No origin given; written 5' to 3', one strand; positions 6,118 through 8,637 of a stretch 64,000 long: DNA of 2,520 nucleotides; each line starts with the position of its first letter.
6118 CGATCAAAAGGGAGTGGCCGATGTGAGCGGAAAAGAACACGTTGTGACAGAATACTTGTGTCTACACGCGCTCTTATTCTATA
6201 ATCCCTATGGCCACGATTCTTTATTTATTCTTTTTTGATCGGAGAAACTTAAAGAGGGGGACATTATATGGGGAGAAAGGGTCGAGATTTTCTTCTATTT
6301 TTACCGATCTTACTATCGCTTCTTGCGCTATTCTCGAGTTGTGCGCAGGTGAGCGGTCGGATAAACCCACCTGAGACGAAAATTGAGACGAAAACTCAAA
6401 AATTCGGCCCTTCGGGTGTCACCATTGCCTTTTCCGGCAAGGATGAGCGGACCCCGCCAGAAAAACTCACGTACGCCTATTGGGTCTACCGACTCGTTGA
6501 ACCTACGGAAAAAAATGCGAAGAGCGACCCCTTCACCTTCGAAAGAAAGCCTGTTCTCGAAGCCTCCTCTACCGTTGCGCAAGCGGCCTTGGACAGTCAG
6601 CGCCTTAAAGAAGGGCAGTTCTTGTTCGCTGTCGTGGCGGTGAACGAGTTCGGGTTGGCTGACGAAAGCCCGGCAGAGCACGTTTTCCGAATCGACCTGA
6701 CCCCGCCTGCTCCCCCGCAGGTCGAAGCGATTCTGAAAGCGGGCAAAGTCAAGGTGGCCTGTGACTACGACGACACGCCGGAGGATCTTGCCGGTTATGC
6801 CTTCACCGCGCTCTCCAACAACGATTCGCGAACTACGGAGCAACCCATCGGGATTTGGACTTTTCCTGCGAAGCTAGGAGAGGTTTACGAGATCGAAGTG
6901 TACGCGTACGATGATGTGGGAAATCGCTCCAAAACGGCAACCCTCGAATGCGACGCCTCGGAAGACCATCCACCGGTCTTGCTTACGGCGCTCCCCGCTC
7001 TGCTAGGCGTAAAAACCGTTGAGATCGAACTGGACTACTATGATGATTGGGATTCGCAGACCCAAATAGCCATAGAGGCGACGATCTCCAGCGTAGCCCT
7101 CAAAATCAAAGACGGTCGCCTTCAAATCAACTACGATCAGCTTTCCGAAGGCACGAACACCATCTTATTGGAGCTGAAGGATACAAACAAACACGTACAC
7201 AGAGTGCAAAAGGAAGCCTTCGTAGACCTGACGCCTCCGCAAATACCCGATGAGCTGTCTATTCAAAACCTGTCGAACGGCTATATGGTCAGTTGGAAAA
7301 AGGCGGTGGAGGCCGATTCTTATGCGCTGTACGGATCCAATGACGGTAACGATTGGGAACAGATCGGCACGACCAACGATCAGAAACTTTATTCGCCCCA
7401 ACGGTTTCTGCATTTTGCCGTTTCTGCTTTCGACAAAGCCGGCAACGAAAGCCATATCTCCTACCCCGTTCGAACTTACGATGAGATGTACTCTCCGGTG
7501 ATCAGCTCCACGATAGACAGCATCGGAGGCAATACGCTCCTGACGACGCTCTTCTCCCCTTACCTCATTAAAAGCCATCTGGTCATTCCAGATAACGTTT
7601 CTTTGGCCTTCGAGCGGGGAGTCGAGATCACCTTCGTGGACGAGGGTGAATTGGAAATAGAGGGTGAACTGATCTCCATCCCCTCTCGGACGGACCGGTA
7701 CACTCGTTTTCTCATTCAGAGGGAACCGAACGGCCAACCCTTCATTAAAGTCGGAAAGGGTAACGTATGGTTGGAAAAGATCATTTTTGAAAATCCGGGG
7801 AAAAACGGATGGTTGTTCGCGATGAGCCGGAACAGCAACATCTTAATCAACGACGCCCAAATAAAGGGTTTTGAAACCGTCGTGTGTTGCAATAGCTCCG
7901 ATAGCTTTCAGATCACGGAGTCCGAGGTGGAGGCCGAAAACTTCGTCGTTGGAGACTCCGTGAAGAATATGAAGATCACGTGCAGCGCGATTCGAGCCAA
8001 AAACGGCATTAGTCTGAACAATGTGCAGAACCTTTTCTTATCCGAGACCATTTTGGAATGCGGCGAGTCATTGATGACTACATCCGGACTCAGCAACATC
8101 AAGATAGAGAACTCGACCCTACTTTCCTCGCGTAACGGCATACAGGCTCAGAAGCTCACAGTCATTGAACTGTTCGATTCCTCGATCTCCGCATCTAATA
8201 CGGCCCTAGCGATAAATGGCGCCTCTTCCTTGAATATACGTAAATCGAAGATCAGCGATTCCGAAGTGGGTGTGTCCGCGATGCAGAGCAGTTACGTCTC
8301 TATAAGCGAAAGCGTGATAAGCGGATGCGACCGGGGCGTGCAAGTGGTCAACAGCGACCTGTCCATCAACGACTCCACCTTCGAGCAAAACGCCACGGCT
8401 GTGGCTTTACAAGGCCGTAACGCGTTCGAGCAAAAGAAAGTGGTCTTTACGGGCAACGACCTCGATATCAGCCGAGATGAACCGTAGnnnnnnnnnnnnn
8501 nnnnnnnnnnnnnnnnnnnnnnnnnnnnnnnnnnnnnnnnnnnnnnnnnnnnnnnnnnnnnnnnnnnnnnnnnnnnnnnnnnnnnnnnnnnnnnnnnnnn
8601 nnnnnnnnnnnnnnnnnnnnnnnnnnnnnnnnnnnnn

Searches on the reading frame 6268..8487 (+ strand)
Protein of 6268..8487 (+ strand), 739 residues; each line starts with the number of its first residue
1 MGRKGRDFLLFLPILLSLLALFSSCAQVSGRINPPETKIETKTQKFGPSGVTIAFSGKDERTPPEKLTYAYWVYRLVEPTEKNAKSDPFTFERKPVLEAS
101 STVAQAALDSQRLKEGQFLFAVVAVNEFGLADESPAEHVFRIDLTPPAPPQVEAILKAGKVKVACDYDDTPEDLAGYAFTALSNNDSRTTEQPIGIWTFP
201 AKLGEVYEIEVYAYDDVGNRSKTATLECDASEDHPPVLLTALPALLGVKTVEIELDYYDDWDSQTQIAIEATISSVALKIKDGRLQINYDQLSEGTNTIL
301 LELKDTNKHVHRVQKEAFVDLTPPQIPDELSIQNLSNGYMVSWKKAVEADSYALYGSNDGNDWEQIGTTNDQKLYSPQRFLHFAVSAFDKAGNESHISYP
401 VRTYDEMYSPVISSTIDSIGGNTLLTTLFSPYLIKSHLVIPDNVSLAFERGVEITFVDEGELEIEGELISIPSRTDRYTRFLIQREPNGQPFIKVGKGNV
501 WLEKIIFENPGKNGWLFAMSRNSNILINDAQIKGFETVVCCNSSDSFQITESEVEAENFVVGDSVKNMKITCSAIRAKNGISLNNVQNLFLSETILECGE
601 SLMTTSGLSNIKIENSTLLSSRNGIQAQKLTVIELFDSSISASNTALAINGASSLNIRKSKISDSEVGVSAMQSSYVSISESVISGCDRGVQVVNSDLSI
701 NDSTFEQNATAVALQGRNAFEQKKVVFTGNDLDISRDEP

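Call 3: search_protein_families(library=pfam, proteins=[window:6268-8487:+], max_evalue=0.1)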
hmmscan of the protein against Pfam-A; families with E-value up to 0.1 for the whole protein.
window:6268-8487:+ (739 aa): 4 families
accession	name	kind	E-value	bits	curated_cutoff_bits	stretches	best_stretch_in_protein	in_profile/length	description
PF05048.19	NosD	-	7e-06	26.1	23.6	1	609-718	25-137/212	Periplasmic copper-binding protein (NosD)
PF12245.14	Big_3_2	-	0.0059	17.2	23.3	0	199-223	89-113/122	Bacterial Ig-like domain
PF21910.2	GH85_C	-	0.0071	17.2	27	1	340-377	20-57/95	GH85 endohexosaminidases, C-terminal domain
PF12708.12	Pect-lyase_RHGA_epim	-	0.053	13.8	27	0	561-716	59-194/213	Rhamnogalacturonase A/epimerase, pectate lyase-like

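Call 4: search_protein_families(library=ncbifam, proteins=[window:6268-8487:+], max_evalue=0.1)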
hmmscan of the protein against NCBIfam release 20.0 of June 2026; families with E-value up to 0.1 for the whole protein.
window:6268-8487:+ (739 aa): 3 families
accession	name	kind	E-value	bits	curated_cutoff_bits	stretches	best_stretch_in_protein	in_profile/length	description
NF047446.1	barrel_OmpL47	domain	0.00023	21.5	40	0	206-227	44-65/68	OmpL47-type beta-barrel domain-containing protein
TIGR04247.1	NosD_copper_fam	subfamily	0.0037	15.9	300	1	635-730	210-306/377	nitrous oxide reductase family maturation protein NosD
TIGR02945.1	SUF_assoc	equivalog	0.0045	17.3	143.4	1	202-265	24-87/99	SUF system Fe-S cluster assembly protein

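Call 12: find_homologous_proteins(query=window:6268-8487:+)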
Query window:6268-8487:+ (739 aa): 7 proteins with E <= 0.001 among 8000 candidates.
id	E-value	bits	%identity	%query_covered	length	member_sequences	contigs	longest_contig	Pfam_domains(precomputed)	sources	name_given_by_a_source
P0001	0.0e+0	1639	99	100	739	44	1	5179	PF05048.20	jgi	-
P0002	0.0e+0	1308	78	100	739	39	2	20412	-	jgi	-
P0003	0.0e+0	1289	77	100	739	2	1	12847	PF05048.20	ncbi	-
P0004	6.6e-276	935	59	98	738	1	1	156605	-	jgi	jgi:hypothetical protein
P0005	2.2e-153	530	37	98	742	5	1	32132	PF05048.20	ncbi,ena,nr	ncbi:MAG TPA: NosD domain-containing protein [Thermotogota bacterium]|nr:NosD domain-containing prot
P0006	7.1e-127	443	33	98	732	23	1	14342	PF19077.7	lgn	-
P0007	5.5e-118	413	32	100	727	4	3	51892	-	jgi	-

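Call 13: find_encoding_contigs(protein=P0004, flank=10000, max_places=2)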
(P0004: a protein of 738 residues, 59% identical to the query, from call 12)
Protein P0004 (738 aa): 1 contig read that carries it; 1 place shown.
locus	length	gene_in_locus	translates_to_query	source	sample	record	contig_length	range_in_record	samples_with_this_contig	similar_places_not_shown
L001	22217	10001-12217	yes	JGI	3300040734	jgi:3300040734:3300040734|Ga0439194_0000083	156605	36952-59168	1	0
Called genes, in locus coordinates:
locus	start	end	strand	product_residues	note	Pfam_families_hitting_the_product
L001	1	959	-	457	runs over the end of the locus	PF00224:PK, PF02887:PK_C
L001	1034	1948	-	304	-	PF00365:PFK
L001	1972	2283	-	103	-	-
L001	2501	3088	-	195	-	PF19610:DUF6115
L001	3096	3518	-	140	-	-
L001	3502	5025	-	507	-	PF03109:ABC1, PF01163:RIO1, PF01636:APH (faint), PF27536:UbiB_helical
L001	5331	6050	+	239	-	PF22570:LiaF-TM (faint)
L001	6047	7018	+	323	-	PF09579:Spore_YtfJ, PF21033:RMD1-3 (faint)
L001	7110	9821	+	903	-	PF14417:MEDS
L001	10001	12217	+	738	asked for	-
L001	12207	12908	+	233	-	PF13649:Methyltransf_25 (weak), PF13847:Methyltransf_31 (weak)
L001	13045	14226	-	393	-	PF03023:MurJ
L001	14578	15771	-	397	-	PF01546:Peptidase_M20, PF07687:M20_dimer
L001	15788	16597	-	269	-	PF01476:LysM (weak), PF01551:Peptidase_M23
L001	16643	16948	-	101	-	-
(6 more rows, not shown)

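Call 14: find_encoding_contigs(protein=P0005, flank=10000, max_places=2)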
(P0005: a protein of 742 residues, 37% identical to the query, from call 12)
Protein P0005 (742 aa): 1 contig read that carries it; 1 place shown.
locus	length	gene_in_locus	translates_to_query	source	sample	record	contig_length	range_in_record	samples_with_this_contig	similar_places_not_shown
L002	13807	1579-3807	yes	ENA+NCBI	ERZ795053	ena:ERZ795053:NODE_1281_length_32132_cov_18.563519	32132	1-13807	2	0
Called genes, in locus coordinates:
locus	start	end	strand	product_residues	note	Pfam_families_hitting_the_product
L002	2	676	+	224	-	?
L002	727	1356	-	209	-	PF06971:Put_DNA-bind_N, PF02629:CoA_binding, PF03807:F420_oxidored (weak)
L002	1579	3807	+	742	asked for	PF05048:NosD (weak)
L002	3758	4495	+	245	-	PF13847:Methyltransf_31, PF08241:Methyltransf_11 (faint), PF13649:Methyltransf_25 (weak)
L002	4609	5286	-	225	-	-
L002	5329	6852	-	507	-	PF13552:DUF4127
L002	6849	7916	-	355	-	PF16147:DUF4855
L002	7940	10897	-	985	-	PF02638:GHL10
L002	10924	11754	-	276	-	PF00528:BPD_transp_1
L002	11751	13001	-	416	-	PF00528:BPD_transp_1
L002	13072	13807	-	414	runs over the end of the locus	PF01547:SBP_bac_1, PF13416:SBP_bac_8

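Call 15: find_encoding_contigs(protein=P0007, flank=10000, max_places=3)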
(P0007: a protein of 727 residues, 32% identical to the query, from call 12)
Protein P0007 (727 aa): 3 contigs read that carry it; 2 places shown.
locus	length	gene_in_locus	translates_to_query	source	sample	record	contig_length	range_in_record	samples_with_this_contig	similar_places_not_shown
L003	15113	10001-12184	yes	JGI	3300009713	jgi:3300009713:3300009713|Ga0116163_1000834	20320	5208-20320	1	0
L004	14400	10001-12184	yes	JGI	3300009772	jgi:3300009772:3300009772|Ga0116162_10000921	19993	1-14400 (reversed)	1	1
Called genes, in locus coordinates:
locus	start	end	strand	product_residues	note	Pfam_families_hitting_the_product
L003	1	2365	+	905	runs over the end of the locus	PF21623:HK_sensor_dom_bact, PF00512:HisKA, PF02518:HATPase_c, PF00072:Response_reg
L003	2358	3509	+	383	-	PF00072:Response_reg, PF00512:HisKA, PF02518:HATPase_c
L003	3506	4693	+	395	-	PF12802:MarR_2 (weak), PF13412:HTH_24, PF00480:ROK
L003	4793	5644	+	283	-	PF25025:EF-Ts_N (weak), PF00889:EF_TS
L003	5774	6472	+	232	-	PF00696:AA_kinase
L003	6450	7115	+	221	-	PF02223:Thymidylate_kin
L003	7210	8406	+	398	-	PF01472:PUA (weak), PF17785:PUA_3, PF05175:MTS (weak), PF13847:Methyltransf_31 (weak)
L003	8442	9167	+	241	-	PF00005:ABC_tran, PF02463:SMC_N (weak), PF13175:AAA_15 (faint), PF13304:AAA_21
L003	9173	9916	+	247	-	PF00005:ABC_tran, PF02463:SMC_N (faint)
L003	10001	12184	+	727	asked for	-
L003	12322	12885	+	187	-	-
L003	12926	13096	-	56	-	-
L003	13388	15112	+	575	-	?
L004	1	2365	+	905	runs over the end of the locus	PF21623:HK_sensor_dom_bact, PF00512:HisKA, PF02518:HATPase_c, PF00072:Response_reg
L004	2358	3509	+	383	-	PF00072:Response_reg, PF00512:HisKA, PF02518:HATPase_c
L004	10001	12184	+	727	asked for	-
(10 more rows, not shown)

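Call 17: find_related_loci(query=A1, collection=genome_contigs, flank=10000)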
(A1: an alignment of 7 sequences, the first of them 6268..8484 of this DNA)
Query A1 (739 aa) in genome_contigs; peptide patterns used: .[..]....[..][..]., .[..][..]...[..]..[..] (x = any residue, [..] = any of these).
98 stretches matched a pattern; 13 encode a relative of the query (tblastn E <= 1e-3); 13 distinct loci.
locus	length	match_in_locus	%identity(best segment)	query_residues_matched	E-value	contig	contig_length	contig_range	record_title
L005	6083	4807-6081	77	1-425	0e+0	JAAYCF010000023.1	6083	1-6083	MAG: Thermotogaceae bacterium isolate AS06rmzACSIP_393 29961_AS06, whole genome shotgun sequence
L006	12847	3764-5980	77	1-739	0e+0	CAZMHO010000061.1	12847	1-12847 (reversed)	MAG TPA_asm: uncultured Thermotogaceae bacterium isolate binchicken_co113_214 genome assembly, contig: NODE_5724_length_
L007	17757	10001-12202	33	4-739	7e-136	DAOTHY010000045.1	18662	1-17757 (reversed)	MAG TPA_asm: Thermotogota bacterium isolate AMR_MDS_3039 NODE_3568_length_18662_cov_15.711291, whole genome shotgun sequ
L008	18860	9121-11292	34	14-739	5e-131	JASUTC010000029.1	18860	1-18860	MAG: Thermotogaceae bacterium isolate DJKA99_ANT-F21_bin.30 scaffold_907, whole genome shotgun sequence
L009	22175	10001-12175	33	9-739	8e-131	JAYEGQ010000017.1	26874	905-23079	MAG: Thermotogota bacterium isolate MAG242 MAG242_17, whole genome shotgun sequence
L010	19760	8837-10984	33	15-736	3e-130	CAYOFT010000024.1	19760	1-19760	MAG TPA_asm: uncultured Thermotogaceae bacterium isolate binchicken_co42_461 genome assembly, contig: NODE_3544_length_1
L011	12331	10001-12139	33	14-733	6e-129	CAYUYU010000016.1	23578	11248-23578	MAG TPA_asm: uncultured Thermotogaceae bacterium isolate SRP252850_co1_167 genome assembly, contig: NODE_3821_length_235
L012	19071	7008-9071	33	21-718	1e-128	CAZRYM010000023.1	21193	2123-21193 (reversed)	MAG TPA_asm: uncultured Thermotogaceae bacterium isolate binchicken_co42_456 genome assembly, contig: NODE_3109_length_2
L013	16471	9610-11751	33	23-739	1e-128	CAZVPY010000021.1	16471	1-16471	MAG TPA_asm: uncultured Thermotogaceae bacterium isolate binchicken_co42_66 genome assembly, contig: NODE_4908_length_16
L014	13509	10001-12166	32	2-738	5e-123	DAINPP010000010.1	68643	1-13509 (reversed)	MAG TPA_asm: Thermotogota bacterium isolate CTOTU18411 NODE_232_length_68643_cov_8.358838, whole genome shotgun sequence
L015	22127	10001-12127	35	3-730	1e-125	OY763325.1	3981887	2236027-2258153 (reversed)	MAG: uncultured Thermotogae bacterium isolate fcbefaaa-1511-4f39-b5ed-7dc52d8fa8ec genome assembly, chromosome: 1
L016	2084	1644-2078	44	18-161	8e-29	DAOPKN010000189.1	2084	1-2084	MAG TPA_asm: Thermotogota bacterium isolate AMR_MDS_3250 NODE_62389_length_2084_cov_19.825037, whole genome shotgun sequ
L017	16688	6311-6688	28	34-168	2e-6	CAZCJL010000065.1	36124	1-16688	MAG TPA_asm: uncultured Cytophagia bacterium isolate SRP141376_co4_213 genome assembly, contig: NODE_2063_length_36124_c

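Call 21: search_solved_structures(query=A1, max_evalue=1)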
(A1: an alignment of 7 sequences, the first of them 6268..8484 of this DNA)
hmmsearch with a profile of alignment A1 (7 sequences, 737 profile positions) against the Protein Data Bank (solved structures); distinct sequences matched with E-value up to 1: 13.
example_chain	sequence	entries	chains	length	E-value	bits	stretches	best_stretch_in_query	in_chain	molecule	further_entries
4cc4_A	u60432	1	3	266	0.2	12.7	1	564-661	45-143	INLC PROTEIN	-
1xeu_A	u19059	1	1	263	0.27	12.2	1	564-661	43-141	internalin C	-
1i3q_C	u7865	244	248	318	0.33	12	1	510-571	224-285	DNA-DIRECTED RNA POLYMERASE II 45KD POLYPEPTIDE | DNA-directed RNA polymerase II, chain RPB3 | DNA-directed RNA polymerase II 45 kDa polypeptide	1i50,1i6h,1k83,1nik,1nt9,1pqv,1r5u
3i4m_C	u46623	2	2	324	0.34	11.9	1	510-571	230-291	DNA-directed RNA polymerase II subunit RPB3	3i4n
6i84_C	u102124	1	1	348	0.38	11.8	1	510-571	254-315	DNA-directed RNA polymerase II subunit RPB3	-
7o4i_C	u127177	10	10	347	0.38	11.7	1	510-571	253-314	DNA-directed RNA polymerase II subunit RPB3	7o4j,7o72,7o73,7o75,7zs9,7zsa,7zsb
3how_C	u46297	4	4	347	0.38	11.7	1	510-571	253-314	DNA-directed RNA polymerase II subunit RPB3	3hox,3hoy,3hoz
9d2f_B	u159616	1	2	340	0.53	11.3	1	563-626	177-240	Leucine-rich repeat-containing protein 23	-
7e5b_A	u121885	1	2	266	0.59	11.1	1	562-630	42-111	Repebody (Rb-B7)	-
9fqr_Xm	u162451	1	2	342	0.66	11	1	563-623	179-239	Leucine-rich repeat-containing protein 23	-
8oty_A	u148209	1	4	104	0.76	10.8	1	89-145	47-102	Titin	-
8ikx_A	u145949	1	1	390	0.8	10.7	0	577-635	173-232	Pectin lyase-like superfamily protein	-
7b7a_A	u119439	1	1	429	0.97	10.4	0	577-635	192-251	Pectin lyase-like superfamily protein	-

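Call 37: predict_structure(alignment_id=A1)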
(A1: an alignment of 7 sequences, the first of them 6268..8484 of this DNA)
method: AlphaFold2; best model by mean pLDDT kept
length: 739 residues; sequences in the alignment: 7
mean_pLDDT: 87.8   pTM: 0.50
mean pLDDT of the five models: 87.8, 85.6, 84.8, 84.1, 81.5
residues with pLDDT >= 90: 458; 70-90: 214; 50-70: 38; < 50: 29
segments of 3 or more residues with pLDDT < 50: 1-6, 21-30, 81-91
pLDDT, mean of each block of 10 residues (from residue 1): 47 60 40 81 86 89 84 76 45 75 90 89 88 87 91 93 90 92 90 92 92 93 93 90 88 91 90 90 86 89 92 92 87 82 88 84 88 86 87 85 64 85 84 94 90 92 94 78 85 93 94 91 94 96 96 97 96 98 95 98 92 98 93 97 96 95 97 93 98 95 98 92 96 87
secondary structure, 60 per line:
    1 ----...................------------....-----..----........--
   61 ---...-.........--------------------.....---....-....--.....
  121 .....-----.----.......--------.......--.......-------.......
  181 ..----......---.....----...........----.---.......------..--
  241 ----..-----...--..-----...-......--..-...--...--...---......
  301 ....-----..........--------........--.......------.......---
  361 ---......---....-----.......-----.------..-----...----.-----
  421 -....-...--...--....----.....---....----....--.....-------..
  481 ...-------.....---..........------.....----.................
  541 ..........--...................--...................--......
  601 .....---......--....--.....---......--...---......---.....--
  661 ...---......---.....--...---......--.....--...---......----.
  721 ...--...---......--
elements in order (helices of 4 or more, strands of 3 or more residues): H5-23 E36-39 E51-58 E68-76 E97-101 E105-108 H110-113 E116-125 E136-142 E151-157 E160-166 E174-182 E187-192 E196-200 E205-215 E224-230 E252-254 E268-273 E279-281 E284-286 E295-304 E310-319 E328-335 E338-344 E351-357 E364-369 E373-376 E382-388 E408-410 E422-425 E432-434 E437-440 E445-449 E453-456 E461-464 E467-471 E479-483 E491-495 E499-508 E515-519 E524-550 E553-571 E574-592 E595-605 E609-614 E617-620 E623-627 E631-636 E639-641 E645-650 E654-658 E661-663 E667-672 E676-680 E683-685 E689-694 E697-701 E704-706 E710-715 E720-723 E726-728 E732-737

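Call 41: fold_search(model_id=the predicted structure, library=pdb)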
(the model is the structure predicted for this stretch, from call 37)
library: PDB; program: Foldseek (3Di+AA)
matches with E <= 10: 1919; with E <= 0.001: 373
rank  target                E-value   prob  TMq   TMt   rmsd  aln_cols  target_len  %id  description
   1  3t1w                  6.7e-11  1.00  0.14  0.24  24.2       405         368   10  Structure of the four-domain fragment Fn7B89 of oncofetal fibronectin (released 2012-03-21)
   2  9flp_A                8.9e-11  1.00  0.16  0.13  42.5       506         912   10  CryoEM structure of the neck (1403-2314) in the grappling hook protein A (GhpA) in the bacterium Aureispira sp. CCB-QB (released 2024-10-16)
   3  9fly_A                9.4e-11  1.00  0.17  0.15  32.3       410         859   13  CryoEM structure of the base (4151-5009) in the grappling hook protein A (GhpA) in the bacterium Aureispira sp. CCB-QB (released 2024-10-16)
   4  9lc0_I                1.3e-10  1.00  0.14  0.09  24.8       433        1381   11  tail complex of mature phage N4 (released 2025-04-16)
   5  8dh9_A                2.8e-10  1.00  0.13  0.19  19.0       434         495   13  Leptin-bound leptin receptor complex-D3-D7 (released 2023-04-19)
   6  8v2b_B                3.4e-10  1.00  0.16  0.19  16.5       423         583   13  Cryo-EM structure of mouse type II OSM receptor complex: model for full extracellular assembly (released 2024-11-20)
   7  7zgj_A                5.6e-10  1.00  0.14  0.15  21.6       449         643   11  Trypanosoma brucei gambiense ISG65 in complex with human complement component C3 (released 2023-04-05)
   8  6mfa                  6.5e-10  1.00  0.14  0.24  21.1       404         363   13  Fragment of human fibronectin containing the 4th-7th type III domains (released 2019-09-18)
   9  9oz6_B                9.1e-10  1.00  0.13  0.11  18.8       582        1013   11  Cryo-EM structure of 1:1 chicken ROS1 and chicken NEL complex. (released 2026-02-25)
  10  9flv_A                9.5e-10  1.00  0.17  0.27  29.5       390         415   10  CryoEM structure of the fragment-5 (2393-2807) in the grappling hook protein A (GhpA) in the bacterium Aureispira sp.  (released 2024-10-16)
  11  9fls_A                1.0e-09  1.00  0.17  0.31  30.7       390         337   12  CryoEM structure of the fragment-3 (2061-2397) in the grappling hook protein A (GhpA) in the bacterium Aureispira sp.  (released 2024-10-16)
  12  1fnf                  1.9e-09  1.00  0.15  0.25  26.7       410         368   12  FRAGMENT OF HUMAN FIBRONECTIN ENCOMPASSING TYPE-III REPEATS 7 THROUGH 10 (released 1996-01-29)
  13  8d6a_A                1.9e-09  1.00  0.15  0.23  17.1       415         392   14  Cryo-EM structure of human LIF signaling complex: model containing the interaction core region (released 2023-03-29)
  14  8v29_B                2.0e-09  1.00  0.15  0.17  18.2       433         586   12  Cryo-EM structure of human type I OSM receptor complex: model for full extracellular assembly (released 2024-11-20)
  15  10gh_A                2.3e-09  1.00  0.12  0.10  19.4       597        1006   11  Cryo-EM structure of Receptor Tyrosine Kinase ROS1 in complex with Fab-RX5 (released 2026-02-25)
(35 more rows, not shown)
